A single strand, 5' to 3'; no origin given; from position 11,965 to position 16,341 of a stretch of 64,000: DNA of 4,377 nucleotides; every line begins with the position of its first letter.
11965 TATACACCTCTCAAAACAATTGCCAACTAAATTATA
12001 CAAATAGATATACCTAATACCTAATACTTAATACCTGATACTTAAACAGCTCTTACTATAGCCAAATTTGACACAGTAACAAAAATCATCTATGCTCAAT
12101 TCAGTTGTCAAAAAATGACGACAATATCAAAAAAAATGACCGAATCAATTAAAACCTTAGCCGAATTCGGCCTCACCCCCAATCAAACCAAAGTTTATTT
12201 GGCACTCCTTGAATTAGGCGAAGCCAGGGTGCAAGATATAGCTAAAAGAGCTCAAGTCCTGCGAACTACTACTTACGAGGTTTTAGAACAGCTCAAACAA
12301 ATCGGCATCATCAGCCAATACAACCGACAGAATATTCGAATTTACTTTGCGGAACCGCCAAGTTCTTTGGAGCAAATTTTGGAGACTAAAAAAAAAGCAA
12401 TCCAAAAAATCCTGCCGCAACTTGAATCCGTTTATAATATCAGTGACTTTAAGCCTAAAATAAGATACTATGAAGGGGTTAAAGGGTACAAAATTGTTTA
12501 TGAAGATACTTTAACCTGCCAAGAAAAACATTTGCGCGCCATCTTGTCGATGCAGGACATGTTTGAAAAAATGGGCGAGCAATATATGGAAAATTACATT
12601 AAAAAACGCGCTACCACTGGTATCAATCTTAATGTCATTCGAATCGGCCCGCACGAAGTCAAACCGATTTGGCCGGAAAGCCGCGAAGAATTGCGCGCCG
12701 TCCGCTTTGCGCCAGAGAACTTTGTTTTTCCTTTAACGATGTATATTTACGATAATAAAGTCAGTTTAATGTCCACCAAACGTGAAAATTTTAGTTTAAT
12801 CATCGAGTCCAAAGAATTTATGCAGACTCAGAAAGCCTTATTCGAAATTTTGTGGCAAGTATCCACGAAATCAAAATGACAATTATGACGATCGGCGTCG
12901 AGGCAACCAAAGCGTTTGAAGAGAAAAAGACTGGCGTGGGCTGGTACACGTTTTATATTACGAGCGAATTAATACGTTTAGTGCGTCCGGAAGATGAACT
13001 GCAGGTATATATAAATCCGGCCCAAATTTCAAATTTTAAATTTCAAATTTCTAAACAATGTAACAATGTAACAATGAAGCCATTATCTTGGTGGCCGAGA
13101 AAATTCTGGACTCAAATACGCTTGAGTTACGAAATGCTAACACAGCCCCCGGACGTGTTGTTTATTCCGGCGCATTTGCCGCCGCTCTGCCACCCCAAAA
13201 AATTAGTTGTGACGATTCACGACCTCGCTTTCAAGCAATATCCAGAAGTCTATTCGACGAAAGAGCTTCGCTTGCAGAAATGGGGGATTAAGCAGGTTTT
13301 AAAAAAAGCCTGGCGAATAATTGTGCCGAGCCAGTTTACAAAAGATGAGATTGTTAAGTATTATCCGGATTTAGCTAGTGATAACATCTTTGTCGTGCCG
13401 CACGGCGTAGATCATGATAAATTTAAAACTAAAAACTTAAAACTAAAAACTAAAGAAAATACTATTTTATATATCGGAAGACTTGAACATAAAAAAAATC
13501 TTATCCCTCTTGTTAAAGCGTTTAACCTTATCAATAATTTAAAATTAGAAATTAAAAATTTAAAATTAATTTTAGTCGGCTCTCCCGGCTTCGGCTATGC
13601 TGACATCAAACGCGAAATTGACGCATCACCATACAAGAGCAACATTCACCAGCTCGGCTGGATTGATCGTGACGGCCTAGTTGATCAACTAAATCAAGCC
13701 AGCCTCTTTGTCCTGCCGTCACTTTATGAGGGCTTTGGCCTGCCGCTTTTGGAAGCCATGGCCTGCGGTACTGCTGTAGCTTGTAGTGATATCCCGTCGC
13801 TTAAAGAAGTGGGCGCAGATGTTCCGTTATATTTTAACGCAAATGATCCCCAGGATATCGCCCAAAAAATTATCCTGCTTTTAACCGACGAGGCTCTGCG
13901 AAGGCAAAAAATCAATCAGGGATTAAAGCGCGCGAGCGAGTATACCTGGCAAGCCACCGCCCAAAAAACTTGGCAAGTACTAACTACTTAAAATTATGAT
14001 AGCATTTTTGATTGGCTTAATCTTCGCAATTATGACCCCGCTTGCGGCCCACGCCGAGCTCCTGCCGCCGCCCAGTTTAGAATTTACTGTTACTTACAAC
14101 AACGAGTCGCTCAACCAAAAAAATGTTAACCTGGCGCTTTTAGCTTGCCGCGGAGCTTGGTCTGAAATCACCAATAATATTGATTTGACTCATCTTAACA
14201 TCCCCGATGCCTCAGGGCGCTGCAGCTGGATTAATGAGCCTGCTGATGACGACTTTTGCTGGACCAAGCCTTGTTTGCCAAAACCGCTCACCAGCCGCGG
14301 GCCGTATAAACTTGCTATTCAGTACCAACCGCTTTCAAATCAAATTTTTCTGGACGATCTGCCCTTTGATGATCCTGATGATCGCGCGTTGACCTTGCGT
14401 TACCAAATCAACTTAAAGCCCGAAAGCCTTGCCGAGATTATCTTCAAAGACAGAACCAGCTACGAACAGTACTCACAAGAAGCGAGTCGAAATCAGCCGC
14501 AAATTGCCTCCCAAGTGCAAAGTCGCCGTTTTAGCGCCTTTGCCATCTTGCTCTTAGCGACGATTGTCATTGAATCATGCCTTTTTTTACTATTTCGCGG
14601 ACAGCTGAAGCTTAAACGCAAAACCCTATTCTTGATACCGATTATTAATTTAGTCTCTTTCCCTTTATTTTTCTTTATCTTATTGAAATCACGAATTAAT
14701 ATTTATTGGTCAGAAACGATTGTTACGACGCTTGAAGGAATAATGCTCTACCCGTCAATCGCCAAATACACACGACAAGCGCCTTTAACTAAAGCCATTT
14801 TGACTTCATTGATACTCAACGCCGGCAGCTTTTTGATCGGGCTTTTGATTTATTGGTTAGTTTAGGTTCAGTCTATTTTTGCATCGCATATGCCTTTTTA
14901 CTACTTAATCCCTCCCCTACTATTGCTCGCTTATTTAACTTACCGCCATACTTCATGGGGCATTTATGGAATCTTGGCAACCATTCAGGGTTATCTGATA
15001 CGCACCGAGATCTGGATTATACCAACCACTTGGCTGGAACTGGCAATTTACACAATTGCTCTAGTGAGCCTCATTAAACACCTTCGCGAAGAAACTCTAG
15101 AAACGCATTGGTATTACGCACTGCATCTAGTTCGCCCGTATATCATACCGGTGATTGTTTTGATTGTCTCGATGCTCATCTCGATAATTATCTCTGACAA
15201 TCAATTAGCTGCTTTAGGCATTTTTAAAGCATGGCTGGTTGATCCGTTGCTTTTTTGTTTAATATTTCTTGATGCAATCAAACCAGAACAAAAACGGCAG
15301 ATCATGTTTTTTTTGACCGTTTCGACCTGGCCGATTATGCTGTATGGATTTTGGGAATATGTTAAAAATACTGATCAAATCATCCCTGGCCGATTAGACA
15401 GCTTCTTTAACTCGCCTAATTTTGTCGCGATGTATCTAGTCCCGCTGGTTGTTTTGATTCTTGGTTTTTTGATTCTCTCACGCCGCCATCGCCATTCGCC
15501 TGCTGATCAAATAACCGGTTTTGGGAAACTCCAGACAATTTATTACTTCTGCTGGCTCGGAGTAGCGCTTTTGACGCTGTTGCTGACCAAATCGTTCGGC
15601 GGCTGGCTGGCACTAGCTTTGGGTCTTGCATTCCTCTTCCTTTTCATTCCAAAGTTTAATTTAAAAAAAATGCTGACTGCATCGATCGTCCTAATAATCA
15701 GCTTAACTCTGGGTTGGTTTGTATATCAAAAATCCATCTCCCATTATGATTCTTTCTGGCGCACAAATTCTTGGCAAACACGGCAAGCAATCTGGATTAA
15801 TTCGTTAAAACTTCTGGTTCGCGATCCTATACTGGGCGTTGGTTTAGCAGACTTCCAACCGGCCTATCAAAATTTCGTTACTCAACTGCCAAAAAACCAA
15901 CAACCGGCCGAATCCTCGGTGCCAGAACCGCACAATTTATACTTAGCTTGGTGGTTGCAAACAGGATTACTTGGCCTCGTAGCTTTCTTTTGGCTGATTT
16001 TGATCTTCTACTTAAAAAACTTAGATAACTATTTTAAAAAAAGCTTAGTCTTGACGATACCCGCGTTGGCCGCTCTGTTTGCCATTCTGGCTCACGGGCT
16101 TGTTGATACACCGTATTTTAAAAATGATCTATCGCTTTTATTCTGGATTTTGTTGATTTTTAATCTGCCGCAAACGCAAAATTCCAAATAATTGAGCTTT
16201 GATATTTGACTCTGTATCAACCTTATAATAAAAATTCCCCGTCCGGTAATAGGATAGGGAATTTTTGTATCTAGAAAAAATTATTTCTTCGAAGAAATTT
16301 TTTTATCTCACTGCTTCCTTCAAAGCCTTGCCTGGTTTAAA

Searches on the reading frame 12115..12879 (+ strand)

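Call 65: search_protein_families(library=pfam, proteins=[window:12115-12879:+], max_evalue=0.000001)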
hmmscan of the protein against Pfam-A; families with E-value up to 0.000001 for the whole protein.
window:12115-12879:+ (254 aa): 1 family
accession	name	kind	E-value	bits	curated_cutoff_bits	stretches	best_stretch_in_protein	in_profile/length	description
PF01978.25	TrmB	-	1.5e-14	54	25.6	1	15-82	1-67/68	Sugar-specific transcriptional regulator TrmB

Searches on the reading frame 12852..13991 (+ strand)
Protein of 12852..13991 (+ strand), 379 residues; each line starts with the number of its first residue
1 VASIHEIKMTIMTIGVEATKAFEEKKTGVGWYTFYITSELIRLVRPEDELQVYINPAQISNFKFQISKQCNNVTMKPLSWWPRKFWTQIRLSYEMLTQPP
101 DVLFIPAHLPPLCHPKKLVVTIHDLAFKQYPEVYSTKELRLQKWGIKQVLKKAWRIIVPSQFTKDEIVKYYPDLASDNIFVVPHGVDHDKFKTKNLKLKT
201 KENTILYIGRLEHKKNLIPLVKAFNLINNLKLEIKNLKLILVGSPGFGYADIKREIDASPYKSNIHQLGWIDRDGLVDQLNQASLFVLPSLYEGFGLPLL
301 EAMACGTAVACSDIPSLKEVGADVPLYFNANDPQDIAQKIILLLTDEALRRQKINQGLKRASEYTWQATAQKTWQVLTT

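Call 66: search_protein_families(library=pfam, proteins=[window:12852-13991:+], max_evalue=0.000001)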
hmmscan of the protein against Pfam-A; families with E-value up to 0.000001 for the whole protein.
window:12852-13991:+ (379 aa): 5 families
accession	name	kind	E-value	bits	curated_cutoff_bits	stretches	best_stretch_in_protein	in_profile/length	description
PF00534.26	Glycos_transf_1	-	9.8e-33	113.5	26.4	1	192-359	5-171/172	Glycosyl transferases group 1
PF13692.12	Glyco_trans_1_4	-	1.4e-26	93.8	27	1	203-346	2-142/142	Glycosyl transferases group 1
PF13439.12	Glyco_transf_4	-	9e-15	55.5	28.5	1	80-189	53-169/170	Glycosyltransferase Family 4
PF20706.3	GT4-conflict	-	8.5e-12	45.2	26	1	192-313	187-312/385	Family 4 Glycosyltransferase in conflict systems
PF13524.12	Glyco_trans_1_2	-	1.6e-09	38.3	25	1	235-372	13-141/144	Glycosyl transferase-like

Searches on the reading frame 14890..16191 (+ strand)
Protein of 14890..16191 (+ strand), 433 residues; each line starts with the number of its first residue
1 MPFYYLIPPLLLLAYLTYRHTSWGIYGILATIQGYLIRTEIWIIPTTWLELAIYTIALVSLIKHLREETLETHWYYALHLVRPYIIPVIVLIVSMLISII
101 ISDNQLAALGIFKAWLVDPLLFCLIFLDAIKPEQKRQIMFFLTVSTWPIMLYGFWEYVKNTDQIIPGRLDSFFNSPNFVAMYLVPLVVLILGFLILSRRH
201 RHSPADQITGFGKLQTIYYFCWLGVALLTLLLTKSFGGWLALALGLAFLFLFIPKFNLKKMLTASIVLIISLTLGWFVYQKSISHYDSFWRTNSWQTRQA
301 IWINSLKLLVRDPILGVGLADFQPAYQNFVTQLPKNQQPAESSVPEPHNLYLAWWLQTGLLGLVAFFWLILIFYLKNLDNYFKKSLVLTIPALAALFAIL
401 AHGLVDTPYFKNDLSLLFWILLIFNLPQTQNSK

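Call 66: search_protein_families(library=pfam, proteins=[window:14890-16191:+], max_evalue=0.000001)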
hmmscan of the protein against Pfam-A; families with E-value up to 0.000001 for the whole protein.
window:14890-16191:+ (433 aa): 1 family
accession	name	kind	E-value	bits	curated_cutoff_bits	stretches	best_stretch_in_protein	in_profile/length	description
PF04932.20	Wzy_C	-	9.3e-22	77.9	31.7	1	225-367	5-149/149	O-Antigen ligase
